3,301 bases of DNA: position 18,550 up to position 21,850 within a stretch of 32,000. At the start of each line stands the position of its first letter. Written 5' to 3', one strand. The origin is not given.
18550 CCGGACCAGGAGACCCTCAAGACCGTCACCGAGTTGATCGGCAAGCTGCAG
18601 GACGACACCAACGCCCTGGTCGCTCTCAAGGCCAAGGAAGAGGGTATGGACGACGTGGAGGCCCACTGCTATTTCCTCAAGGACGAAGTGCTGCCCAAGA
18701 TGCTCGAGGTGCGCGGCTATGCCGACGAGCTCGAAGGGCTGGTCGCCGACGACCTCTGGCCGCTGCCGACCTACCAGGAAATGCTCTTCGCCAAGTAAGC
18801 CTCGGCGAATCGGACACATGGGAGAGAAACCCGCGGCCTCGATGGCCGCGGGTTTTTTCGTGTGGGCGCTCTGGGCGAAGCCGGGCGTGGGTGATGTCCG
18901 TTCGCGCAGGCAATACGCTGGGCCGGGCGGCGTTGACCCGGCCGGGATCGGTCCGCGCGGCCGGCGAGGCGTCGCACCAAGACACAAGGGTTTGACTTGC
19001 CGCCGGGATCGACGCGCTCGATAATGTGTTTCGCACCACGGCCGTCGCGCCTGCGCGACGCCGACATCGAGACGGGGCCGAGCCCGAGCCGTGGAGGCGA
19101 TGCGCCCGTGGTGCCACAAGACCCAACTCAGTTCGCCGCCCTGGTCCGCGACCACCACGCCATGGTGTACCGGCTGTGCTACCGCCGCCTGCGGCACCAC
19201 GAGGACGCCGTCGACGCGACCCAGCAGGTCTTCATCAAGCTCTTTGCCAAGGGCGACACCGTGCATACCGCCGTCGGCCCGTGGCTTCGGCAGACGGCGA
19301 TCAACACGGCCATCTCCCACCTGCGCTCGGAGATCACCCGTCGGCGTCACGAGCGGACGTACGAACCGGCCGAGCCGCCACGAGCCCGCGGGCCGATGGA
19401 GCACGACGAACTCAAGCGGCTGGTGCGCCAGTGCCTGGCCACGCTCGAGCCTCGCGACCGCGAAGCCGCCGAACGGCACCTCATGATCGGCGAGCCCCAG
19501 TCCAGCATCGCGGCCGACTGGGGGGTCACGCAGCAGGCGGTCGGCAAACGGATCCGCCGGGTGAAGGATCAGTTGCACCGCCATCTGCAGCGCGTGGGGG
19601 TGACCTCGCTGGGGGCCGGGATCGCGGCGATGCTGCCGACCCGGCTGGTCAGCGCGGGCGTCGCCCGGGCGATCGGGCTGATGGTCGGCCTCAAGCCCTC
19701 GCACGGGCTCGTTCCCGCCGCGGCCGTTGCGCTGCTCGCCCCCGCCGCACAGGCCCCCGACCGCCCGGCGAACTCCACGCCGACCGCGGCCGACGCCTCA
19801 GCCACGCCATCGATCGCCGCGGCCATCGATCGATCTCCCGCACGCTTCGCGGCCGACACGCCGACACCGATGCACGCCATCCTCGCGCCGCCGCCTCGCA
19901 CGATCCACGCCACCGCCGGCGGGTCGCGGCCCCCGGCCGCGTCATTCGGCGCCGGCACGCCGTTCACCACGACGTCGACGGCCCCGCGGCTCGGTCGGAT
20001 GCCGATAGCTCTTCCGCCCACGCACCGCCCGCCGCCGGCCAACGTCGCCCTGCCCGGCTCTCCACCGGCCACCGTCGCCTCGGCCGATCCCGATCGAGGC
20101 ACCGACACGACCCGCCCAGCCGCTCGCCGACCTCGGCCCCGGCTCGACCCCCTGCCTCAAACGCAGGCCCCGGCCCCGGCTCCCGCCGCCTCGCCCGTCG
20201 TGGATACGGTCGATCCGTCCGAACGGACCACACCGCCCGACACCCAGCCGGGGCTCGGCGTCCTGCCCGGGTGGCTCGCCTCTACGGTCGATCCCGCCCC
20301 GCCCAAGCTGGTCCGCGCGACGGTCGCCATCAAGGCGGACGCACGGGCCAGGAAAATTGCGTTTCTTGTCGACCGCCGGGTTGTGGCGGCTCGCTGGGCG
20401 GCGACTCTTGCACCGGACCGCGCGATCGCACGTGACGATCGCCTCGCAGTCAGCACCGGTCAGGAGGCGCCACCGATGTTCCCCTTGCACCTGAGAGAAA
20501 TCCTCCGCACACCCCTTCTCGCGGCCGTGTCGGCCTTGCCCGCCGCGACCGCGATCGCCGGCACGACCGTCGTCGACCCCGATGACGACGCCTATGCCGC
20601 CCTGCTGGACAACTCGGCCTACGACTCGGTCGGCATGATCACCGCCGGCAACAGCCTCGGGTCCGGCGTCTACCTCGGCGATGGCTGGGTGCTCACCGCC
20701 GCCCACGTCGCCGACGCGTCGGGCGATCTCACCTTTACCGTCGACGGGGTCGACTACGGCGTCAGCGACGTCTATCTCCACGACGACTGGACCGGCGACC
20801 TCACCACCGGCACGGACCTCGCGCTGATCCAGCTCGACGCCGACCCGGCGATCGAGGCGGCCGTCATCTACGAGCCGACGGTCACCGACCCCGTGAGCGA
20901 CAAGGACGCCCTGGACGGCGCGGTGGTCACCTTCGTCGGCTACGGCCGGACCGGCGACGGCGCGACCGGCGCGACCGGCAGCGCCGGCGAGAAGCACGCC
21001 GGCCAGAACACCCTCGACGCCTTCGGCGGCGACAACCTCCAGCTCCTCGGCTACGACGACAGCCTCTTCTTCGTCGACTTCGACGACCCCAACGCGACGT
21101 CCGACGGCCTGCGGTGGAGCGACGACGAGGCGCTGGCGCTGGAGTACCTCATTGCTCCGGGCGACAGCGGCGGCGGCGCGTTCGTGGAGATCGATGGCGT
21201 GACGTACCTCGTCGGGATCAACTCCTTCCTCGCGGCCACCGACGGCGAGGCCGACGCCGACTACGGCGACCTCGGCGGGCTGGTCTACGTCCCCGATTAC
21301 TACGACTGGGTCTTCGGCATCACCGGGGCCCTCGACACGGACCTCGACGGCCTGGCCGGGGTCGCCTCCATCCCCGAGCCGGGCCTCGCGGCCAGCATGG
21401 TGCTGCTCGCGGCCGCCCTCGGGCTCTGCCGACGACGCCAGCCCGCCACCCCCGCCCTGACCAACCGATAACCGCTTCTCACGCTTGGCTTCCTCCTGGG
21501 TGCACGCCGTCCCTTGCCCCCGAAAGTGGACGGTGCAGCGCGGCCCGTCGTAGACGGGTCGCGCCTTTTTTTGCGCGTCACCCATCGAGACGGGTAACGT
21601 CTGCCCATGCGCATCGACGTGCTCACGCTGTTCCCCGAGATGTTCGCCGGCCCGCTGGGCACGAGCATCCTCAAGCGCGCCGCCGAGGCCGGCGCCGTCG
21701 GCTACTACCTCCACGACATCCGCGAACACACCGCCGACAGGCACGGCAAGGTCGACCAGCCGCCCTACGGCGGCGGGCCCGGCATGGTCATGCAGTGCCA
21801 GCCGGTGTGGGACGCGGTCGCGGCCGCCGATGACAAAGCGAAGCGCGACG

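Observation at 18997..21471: ECF sigma ORF with no stop codon runs in frame into a self-sufficient secreted S1 protease / PEP-CTERM gene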

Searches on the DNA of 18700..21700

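Call 87: search_rna_families(source=window, start=18700, end=21700, threshold=evalue, max_evalue=1)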
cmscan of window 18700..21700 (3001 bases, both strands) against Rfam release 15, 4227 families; matches with E-value up to 1: 1.
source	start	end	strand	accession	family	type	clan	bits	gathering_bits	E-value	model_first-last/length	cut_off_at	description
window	18734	18859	+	RF00512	Leu_leader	Cis-reg; leader;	-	21.5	50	0.26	1-148/148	no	Leucine operon leader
